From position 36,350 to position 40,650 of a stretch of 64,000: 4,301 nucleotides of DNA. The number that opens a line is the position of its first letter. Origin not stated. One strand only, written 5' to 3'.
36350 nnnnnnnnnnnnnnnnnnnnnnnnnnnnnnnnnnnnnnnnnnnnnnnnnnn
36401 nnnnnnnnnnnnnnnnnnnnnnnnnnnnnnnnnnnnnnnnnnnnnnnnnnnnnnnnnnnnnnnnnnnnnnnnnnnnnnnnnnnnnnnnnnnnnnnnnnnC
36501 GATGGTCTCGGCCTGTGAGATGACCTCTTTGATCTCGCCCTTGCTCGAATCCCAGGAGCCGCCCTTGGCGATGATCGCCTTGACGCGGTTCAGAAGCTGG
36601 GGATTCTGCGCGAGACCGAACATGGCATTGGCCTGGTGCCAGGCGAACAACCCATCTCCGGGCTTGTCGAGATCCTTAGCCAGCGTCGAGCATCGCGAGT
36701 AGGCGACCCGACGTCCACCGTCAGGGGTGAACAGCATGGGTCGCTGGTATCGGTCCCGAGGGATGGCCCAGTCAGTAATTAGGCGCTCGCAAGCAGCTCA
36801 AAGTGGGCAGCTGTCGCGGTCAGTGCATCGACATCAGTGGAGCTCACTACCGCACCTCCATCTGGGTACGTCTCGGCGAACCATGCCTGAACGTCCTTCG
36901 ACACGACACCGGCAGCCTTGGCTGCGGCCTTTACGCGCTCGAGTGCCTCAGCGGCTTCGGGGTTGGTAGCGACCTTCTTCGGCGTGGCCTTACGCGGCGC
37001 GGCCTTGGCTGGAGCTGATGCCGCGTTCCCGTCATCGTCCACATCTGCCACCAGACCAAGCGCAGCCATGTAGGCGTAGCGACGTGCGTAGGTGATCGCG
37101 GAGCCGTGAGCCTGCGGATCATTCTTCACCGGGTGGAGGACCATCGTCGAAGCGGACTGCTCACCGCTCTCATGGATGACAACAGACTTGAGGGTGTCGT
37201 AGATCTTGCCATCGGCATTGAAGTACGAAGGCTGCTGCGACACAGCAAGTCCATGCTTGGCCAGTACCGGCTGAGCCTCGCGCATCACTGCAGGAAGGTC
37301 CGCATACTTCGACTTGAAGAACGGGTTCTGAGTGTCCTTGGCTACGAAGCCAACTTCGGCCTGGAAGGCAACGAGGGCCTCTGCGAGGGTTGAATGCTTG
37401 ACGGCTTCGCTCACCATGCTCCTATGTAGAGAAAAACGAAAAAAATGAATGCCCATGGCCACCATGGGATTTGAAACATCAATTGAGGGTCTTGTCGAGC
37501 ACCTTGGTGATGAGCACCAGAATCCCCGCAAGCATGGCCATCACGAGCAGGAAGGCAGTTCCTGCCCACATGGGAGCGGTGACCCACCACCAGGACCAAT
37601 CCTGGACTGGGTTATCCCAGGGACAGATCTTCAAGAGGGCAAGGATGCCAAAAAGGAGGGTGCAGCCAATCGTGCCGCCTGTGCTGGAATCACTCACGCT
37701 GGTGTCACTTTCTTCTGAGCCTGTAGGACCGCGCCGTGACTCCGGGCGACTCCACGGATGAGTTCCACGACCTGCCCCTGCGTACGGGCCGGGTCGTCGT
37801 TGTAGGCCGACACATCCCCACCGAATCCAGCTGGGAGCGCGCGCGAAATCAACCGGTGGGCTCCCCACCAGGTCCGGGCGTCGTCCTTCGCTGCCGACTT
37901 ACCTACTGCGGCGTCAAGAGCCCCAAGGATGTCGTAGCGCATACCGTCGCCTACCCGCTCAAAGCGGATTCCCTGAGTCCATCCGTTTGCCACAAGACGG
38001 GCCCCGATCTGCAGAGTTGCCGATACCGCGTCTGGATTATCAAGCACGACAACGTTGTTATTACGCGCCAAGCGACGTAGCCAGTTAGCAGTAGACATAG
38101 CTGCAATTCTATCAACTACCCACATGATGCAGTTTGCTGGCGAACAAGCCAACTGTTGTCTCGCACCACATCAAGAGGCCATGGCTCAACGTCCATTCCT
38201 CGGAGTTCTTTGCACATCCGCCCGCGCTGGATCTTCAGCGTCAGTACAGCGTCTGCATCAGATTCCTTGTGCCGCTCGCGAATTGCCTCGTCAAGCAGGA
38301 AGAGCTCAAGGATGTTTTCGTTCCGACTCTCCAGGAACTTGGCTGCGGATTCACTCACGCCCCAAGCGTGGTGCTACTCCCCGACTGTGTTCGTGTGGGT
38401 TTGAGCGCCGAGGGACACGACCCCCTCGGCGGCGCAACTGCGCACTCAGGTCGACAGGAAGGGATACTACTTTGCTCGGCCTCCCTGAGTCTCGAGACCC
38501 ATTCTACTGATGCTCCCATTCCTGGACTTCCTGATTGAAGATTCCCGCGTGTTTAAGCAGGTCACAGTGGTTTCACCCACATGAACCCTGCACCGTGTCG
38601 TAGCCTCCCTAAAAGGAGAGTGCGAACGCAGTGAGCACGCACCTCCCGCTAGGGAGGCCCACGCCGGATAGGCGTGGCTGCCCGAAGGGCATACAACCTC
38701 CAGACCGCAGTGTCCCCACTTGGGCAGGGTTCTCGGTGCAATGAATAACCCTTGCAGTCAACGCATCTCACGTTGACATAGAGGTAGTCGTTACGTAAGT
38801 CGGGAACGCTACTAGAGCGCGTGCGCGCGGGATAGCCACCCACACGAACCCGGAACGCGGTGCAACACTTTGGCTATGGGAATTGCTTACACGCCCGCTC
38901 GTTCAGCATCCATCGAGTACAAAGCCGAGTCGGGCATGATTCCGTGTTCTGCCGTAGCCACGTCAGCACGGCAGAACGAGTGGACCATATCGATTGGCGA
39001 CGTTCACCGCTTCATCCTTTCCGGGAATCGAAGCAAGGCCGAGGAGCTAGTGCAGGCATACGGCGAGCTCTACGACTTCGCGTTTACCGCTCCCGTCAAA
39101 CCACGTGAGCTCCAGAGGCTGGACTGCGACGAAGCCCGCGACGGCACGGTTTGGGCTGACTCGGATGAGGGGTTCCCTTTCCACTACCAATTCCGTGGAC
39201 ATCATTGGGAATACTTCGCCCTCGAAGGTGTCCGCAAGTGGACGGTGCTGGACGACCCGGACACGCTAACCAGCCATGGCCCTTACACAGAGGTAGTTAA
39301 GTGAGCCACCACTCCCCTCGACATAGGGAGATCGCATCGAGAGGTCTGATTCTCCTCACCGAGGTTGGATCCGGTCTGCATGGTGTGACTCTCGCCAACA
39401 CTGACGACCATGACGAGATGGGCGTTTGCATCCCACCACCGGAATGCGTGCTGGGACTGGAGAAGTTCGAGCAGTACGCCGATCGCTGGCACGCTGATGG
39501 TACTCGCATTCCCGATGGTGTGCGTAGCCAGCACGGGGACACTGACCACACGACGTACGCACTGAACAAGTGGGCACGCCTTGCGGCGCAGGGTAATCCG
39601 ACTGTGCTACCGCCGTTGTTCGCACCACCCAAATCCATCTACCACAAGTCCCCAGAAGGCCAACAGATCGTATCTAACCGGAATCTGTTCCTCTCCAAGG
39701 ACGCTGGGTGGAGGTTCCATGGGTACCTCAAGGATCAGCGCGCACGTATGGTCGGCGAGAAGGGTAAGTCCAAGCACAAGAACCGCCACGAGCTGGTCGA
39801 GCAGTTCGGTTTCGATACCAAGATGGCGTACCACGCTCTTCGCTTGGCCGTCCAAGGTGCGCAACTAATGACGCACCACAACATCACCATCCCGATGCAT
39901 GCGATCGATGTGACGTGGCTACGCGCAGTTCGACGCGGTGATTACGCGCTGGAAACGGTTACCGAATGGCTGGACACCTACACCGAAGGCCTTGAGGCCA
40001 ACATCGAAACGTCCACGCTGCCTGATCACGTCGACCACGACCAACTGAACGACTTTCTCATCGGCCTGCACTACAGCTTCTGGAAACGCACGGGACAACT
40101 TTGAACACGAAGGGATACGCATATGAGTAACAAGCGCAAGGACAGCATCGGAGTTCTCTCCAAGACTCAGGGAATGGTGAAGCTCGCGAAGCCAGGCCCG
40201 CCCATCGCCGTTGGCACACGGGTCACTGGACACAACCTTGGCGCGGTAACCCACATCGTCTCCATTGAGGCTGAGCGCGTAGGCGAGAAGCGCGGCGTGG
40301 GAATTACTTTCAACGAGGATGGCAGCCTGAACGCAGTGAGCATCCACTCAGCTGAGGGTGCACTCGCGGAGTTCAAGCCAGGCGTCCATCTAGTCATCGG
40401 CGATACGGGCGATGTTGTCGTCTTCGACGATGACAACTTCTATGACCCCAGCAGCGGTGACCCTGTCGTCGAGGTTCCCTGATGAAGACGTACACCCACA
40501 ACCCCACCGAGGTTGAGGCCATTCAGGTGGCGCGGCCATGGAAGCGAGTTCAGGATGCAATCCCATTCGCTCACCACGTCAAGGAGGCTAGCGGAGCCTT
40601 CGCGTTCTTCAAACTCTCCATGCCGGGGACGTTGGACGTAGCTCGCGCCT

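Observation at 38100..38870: Gene-poor divergent control region between the leftward metabolism block and the rightward operon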

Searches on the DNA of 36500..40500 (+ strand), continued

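Call 50: search_dna_similar(query=L012:2172-2733:+, collection=phages, mode=distant, max_rows=40)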
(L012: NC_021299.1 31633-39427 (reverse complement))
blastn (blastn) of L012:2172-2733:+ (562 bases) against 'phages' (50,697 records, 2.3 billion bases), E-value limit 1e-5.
Records with a match: 29; places in all: 29; records where one place covers at least 80% of the query: 29.
Best place of each record, by identity: >=99% 9; 90-95% 7; 80-90% 2; 60-80% 11.
By first word of the organism name: Mycobacterium 29.
By host as written in the record: Mycobacterium smegmatis mc2 155 24; Mycobacterium smegmatis mc#155 3; Mycolicibacterium smegmatis 1; Mycobacterium smegmatis mc2155 1.
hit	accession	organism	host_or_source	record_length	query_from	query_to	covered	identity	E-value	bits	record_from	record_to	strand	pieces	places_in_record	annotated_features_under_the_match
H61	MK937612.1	Mycobacterium phage LilhomieP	Mycobacterium smegmatis mc2 155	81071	1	562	100%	100.0%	0e+0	1014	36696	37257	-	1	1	none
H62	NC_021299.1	Mycobacterium phage PegLeg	Mycobacterium smegmatis mc2 155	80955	1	562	100%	100.0%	0e+0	1014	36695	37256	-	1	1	none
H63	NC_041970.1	Mycobacterium phage Bongo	Mycobacterium smegmatis mc2 155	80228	1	562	100%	100.0%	0e+0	1014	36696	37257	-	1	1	none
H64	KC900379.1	Mycobacterium phage PegLeg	Mycobacterium smegmatis mc2 155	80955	1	562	100%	100.0%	0e+0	1014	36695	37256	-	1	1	none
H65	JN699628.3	Mycobacterium phage Bongo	Mycobacterium smegmatis mc2 155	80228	1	562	100%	100.0%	0e+0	1014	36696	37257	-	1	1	none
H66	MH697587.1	Mycobacterium phage IPhane7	Mycobacterium smegmatis mc2 155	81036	1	562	100%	100.0%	0e+0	1014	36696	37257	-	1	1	none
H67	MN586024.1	Mycobacterium phage TyDawg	Mycobacterium smegmatis mc#155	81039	1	562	100%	100.0%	0e+0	1014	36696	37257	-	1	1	none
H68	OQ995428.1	Mycobacterium phage SlimJimmy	Mycobacterium smegmatis mc2 155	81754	1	562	100%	99.8%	0e+0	1010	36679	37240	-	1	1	none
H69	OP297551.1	Mycobacterium phage Skinny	Mycobacterium smegmatis mc2 155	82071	1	562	100%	99.6%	0e+0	1005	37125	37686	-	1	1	none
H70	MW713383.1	Mycobacterium phage SirSheldon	Mycolicibacterium smegmatis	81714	1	562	100%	90.6%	0e+0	764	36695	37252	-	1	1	none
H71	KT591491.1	Mycobacterium phage Bricole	Mycobacterium smegmatis mc2 155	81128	1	562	100%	90.6%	0e+0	764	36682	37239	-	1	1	none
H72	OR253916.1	Mycobacterium phage Auspice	Mycobacterium smegmatis mc2155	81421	1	562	100%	90.6%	0e+0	764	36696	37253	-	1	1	none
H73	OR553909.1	Mycobacterium phage Glaske16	Mycobacterium smegmatis mc2 155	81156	1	562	100%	90.6%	0e+0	764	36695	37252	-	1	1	none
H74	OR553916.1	Mycobacterium phage Dulcita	Mycobacterium smegmatis mc2 155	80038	1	562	100%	90.6%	0e+0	764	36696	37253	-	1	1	none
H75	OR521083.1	Mycobacterium phage Diminimus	Mycobacterium smegmatis mc#155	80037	1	562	100%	90.6%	0e+0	764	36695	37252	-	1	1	none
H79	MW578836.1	Mycobacterium phage Nanosmite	Mycobacterium smegmatis mc2 155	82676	26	561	95%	75.5%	3e-81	307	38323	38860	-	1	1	none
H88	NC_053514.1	Mycobacterium phage Estes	Mycobacterium smegmatis mc2 155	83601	26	536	91%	73.3%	1e-59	236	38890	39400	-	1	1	none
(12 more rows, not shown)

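Call 51: get_annotated_region(hit=H71, flank=400)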
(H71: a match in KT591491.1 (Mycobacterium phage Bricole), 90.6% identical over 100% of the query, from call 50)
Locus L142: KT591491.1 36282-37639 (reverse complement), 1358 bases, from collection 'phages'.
description: Mycobacterium phage Bricole, complete genome.
organism: Mycobacterium phage Bricole (NCBI taxid 1718601)
taxonomy: Viruses; Duplodnaviria; Heunggongvirae; Uroviricota; Caudoviricetes; Vilmaviridae; Mclasvirinae; Bongovirus; Bongovirus bongo
host: Mycobacterium smegmatis mc2 155; source: soil; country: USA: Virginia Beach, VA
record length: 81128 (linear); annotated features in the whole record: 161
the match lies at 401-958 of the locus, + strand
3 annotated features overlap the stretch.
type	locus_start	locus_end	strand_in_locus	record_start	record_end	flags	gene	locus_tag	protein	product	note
CDS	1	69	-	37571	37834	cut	-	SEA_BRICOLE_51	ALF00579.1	hypothetical protein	-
CDS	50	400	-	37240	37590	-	-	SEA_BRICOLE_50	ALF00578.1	hypothetical protein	-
CDS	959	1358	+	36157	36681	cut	-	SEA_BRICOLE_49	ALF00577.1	hypothetical protein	-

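Call 52: get_annotated_region(hit=H79, flank=400)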
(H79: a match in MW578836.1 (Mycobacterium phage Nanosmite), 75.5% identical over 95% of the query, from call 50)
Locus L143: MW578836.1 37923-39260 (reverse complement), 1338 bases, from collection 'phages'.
description: Mycobacterium phage Nanosmite, complete genome.
organism: Mycobacterium phage Nanosmite (NCBI taxid 2813164)
taxonomy: Viruses; Duplodnaviria; Heunggongvirae; Uroviricota; Caudoviricetes; Vilmaviridae; Mclasvirinae; Reyvirus
host: Mycobacterium smegmatis mc2 155; source: soil; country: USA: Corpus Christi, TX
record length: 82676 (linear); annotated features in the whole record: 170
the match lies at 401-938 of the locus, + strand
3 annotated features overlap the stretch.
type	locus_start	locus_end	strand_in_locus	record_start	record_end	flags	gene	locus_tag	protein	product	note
CDS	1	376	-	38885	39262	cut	55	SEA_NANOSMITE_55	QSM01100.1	hypothetical protein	-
CDS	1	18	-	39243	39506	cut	56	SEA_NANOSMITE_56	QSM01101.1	hypothetical protein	-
CDS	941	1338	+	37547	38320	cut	54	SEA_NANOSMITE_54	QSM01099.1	hypothetical protein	-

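Call 53: get_annotated_region(hit=H88, flank=400)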
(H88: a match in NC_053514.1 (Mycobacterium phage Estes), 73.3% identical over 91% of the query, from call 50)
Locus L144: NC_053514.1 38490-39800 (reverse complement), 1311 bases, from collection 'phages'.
description: Mycobacterium phage Estes, complete genome.
organism: Mycobacterium phage Estes (NCBI taxid 2759459)
taxonomy: Viruses; Duplodnaviria; Heunggongvirae; Uroviricota; Caudoviricetes; Vilmaviridae; Mclasvirinae; Reyvirus; Reyvirus estes
host: Mycobacterium smegmatis mc2 155; source: soil; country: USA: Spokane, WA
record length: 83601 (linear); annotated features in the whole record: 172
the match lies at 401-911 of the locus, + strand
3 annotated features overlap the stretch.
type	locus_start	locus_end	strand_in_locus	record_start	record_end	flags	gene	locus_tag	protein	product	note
CDS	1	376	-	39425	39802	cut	58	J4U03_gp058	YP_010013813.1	hypothetical protein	-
CDS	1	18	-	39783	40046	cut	59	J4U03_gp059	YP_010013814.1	hypothetical protein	-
CDS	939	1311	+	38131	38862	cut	57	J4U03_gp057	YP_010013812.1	hypothetical protein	-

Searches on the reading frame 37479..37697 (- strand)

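Call 31: search_protein_families(library=pfam, proteins=[window:37479-37697:-], max_evalue=0.01)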
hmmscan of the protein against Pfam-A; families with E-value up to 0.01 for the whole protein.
window:37479-37697:- (72 aa): 1 family
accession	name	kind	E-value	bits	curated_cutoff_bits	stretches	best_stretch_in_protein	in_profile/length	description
PF10269.14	Tmemb_185A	-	0.005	17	23.1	1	32-61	7-36/252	Transmembrane Fragile-X-F protein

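Call 32: search_protein_families(library=phrogs, proteins=[window:37479-37697:-], max_evalue=0.01)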
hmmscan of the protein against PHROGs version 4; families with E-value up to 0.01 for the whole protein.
window:37479-37697:- (72 aa): 2 families
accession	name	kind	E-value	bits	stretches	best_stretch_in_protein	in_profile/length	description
phrog_1374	-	unknown function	5.9e-14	52.6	1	4-69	11-72/89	-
phrog_24374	-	unknown function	2.1e-05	25.9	1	18-63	37-85/90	-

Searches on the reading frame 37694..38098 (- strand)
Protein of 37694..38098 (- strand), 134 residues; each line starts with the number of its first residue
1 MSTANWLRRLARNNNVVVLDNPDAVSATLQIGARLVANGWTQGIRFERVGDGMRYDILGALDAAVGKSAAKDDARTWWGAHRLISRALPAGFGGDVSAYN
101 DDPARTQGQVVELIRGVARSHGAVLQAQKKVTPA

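Call 31: search_protein_families(library=pfam, proteins=[window:37694-38098:-], max_evalue=0.01)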
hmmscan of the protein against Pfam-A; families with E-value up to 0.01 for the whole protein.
window:37694-38098:- (134 aa): 1 family
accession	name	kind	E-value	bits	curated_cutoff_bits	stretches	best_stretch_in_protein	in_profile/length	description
PF19698.5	DUF6197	-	1.6e-14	54.6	24.6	1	23-119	4-110/111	Family of unknown function (DUF6197)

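Call 32: search_protein_families(library=phrogs, proteins=[window:37694-38098:-], max_evalue=0.01)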
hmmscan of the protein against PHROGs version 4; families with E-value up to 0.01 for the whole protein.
window:37694-38098:- (134 aa): 2 families
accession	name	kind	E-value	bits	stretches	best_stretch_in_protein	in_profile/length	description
phrog_11487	-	unknown function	6.9e-30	105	1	3-130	7-130/134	-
phrog_762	-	unknown function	4.7e-08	33.9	1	33-127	52-157/281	-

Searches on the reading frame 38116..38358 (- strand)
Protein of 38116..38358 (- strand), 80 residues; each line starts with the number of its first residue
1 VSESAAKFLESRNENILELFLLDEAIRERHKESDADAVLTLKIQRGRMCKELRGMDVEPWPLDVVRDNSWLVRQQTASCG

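Call 31: search_protein_families(library=pfam, proteins=[window:38116-38358:-], max_evalue=0.01)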
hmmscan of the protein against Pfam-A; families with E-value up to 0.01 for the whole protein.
window:38116-38358:- (80 aa): 0 families

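Call 32: search_protein_families(library=phrogs, proteins=[window:38116-38358:-], max_evalue=0.01)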
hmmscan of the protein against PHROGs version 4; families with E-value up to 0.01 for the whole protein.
window:38116-38358:- (80 aa): 1 family
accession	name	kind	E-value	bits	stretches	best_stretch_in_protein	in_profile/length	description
phrog_15756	-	unknown function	7.2e-09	37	1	1-77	1-86/87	-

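Call 38: search_dna_similar(query=window:38116-38358:-, collection=phages, mode=protein, max_rows=40, max_evalue=0.001)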
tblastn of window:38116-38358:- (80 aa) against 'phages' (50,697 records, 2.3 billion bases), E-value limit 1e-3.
Records with a match: 14; places in all: 14; records where one place covers at least 80% of the query: 14.
Best place of each record, by identity: 60-80% 3; <60% 11.
By first word of the organism name: Mycobacterium 14.
By host as written in the record: Mycobacterium smegmatis mc2 155 11; Mycobacterium abscessus T49 1; Mycobacterium abscessus GD86 1; Mycobacterium abscessus GD54 1.
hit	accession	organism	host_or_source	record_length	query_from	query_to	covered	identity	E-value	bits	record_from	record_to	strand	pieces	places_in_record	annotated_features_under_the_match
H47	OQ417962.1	Mycobacterium phage prophiT49-2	Mycobacterium abscessus T49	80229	1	80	100%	78.8%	2e-36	133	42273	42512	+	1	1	65: hypothetical protein | 66: hypothetical protein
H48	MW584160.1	Mycobacterium phage prophi86-1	Mycobacterium abscessus GD86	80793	1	80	100%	78.8%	2e-36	133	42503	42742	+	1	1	67: hypothetical protein | 68: hypothetical protein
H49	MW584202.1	Mycobacterium phage prophiGD54-2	Mycobacterium abscessus GD54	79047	1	80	100%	76.3%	2e-33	125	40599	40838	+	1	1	57: hypothetical protein | 58: hypothetical protein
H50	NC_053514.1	Mycobacterium phage Estes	Mycobacterium smegmatis mc2 155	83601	1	78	98%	35.6%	6e-5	44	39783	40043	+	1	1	59: hypothetical protein | 58: hypothetical protein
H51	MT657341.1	Mycobacterium phage Estes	Mycobacterium smegmatis mc2 155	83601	1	78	98%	35.6%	6e-5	44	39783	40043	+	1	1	59: hypothetical protein | 58: hypothetical protein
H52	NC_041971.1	Mycobacterium phage Rey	Mycobacterium smegmatis mc2 155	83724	1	78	98%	34.5%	5e-4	42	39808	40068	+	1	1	58: hypothetical protein | 57: hypothetical protein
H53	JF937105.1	Mycobacterium phage Rey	Mycobacterium smegmatis mc2 155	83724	1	78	98%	34.5%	5e-4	42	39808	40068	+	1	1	58: hypothetical protein | 57: hypothetical protein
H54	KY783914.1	Mycobacterium phage GardenSalsa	Mycobacterium smegmatis mc2 155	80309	1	78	98%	33.3%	6e-5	45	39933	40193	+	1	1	hypothetical protein (x2)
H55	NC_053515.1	Mycobacterium phage MrMagoo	Mycobacterium smegmatis mc2 155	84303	1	78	98%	33.3%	6e-5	45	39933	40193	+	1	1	59: hypothetical protein | 58: hypothetical protein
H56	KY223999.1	Mycobacterium phage MrMagoo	Mycobacterium smegmatis mc2 155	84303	1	78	98%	33.3%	6e-5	45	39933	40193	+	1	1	59: hypothetical protein | 58: hypothetical protein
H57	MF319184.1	Mycobacterium phage GenevaB15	Mycobacterium smegmatis mc2 155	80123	1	78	98%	33.3%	6e-5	44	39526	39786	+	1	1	hypothetical protein (x2)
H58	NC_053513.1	Mycobacterium phage Aziz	Mycobacterium smegmatis mc2 155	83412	1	78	98%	33.3%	6e-5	44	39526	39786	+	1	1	57: hypothetical protein | 56: hypothetical protein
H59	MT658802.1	Mycobacterium phage Aziz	Mycobacterium smegmatis mc2 155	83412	1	78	98%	33.3%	6e-5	44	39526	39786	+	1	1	57: hypothetical protein | 56: hypothetical protein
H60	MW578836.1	Mycobacterium phage Nanosmite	Mycobacterium smegmatis mc2 155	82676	1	78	98%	32.2%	5e-4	42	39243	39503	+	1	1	56: hypothetical protein | 55: hypothetical protein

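Call 79: predict_structure(protein=window:38116-38358:-)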
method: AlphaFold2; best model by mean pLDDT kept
length: 80 residues; sequences in the alignment: 1
mean_pLDDT: 74.6   pTM: 0.52
mean pLDDT of the five models: 74.6, 69.4, 67.6, 49.4, 34.8
residues with pLDDT >= 90: 26; 70-90: 24; 50-70: 17; < 50: 13
segments of 3 or more residues with pLDDT < 50: 55-62, 78-80
pLDDT, mean of each block of 10 residues (from residue 1): 70 85 95 93 89 58 56 52
secondary structure, 60 per line:
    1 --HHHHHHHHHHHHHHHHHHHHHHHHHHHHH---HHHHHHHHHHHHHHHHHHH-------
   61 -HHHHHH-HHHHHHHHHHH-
elements in order: H3-31 H35-53 H62-67 H69-79

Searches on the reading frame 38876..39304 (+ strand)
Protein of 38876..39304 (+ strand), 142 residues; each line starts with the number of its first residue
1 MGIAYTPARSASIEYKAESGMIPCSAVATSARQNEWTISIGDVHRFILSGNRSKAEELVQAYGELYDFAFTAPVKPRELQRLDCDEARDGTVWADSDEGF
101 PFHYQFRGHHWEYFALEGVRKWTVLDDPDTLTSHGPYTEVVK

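Call 31: search_protein_families(library=pfam, proteins=[window:38876-39304:+], max_evalue=0.01)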
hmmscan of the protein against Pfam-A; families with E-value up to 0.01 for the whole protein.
window:38876-39304:+ (142 aa): 1 family
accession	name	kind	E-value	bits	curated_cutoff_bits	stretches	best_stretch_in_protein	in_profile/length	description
PF18907.5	DUF5662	-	0.0086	16.2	27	0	93-117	68-92/156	Family of unknown function (DUF5662)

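Call 32: search_protein_families(library=phrogs, proteins=[window:38876-39304:+], max_evalue=0.01)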
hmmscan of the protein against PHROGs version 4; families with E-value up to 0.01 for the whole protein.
window:38876-39304:+ (142 aa): 0 families

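Call 81: predict_structure(protein=window:38876-39304:+)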
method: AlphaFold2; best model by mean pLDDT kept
length: 142 residues; sequences in the alignment: 1
mean_pLDDT: 33.3   pTM: 0.25
mean pLDDT of the five models: 33.3, 32.2, 31.8, 30.6, 30.4
residues with pLDDT >= 90: 0; 70-90: 0; 50-70: 6; < 50: 136
segments of 3 or more residues with pLDDT < 50: 1-52, 61-142
pLDDT, mean of each block of 10 residues (from residue 1): 25 27 31 41 38 50 42 34 29 30 33 31 29 29 27
secondary structure, 60 per line:
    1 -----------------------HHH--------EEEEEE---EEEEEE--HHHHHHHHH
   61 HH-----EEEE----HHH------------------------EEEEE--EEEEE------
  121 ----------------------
elements in order: E35-40 E44-49 H52-62 E68-71 E103-107 E110-114
